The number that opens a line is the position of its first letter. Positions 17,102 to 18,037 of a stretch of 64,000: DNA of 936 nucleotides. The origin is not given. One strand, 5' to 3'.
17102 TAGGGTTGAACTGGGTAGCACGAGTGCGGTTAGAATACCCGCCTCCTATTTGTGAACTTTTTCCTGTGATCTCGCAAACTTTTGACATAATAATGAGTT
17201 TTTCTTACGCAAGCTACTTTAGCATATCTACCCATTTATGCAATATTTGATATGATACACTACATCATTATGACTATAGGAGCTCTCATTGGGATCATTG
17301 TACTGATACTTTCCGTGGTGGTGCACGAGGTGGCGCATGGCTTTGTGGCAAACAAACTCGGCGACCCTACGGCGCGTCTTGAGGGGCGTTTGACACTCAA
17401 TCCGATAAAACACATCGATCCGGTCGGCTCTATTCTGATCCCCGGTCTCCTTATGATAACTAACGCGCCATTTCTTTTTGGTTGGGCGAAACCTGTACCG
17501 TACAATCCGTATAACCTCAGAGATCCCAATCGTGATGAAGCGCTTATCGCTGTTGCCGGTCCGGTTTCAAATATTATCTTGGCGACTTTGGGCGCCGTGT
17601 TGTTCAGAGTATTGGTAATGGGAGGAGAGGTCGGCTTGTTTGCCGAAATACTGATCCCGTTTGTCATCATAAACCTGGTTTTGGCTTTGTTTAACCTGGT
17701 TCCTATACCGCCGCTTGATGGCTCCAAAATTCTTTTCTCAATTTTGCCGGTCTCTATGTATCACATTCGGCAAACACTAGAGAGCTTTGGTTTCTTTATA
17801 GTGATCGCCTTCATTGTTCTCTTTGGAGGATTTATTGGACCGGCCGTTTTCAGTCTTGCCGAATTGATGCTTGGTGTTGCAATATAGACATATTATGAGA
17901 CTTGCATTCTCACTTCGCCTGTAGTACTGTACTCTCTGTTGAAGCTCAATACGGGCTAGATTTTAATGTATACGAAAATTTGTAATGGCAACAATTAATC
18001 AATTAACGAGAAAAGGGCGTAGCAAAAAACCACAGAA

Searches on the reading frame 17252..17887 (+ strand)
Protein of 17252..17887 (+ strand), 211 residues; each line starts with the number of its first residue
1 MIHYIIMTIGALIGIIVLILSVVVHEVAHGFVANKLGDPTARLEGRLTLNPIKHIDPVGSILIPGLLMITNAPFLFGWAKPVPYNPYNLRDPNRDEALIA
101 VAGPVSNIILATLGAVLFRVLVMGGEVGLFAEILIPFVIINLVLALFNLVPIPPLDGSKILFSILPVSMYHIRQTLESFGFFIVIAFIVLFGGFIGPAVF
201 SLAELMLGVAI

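Call 47: search_protein_families(library=pfam, proteins=[window:17252-17887:+], max_evalue=0.001)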
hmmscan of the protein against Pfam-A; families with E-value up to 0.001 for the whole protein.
window:17252-17887:+ (211 aa): 1 family
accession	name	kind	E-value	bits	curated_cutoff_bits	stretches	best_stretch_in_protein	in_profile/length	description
PF02163.28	Peptidase_M50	-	8.1e-15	55.2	27.2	2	132-190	161-220/221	Peptidase family M50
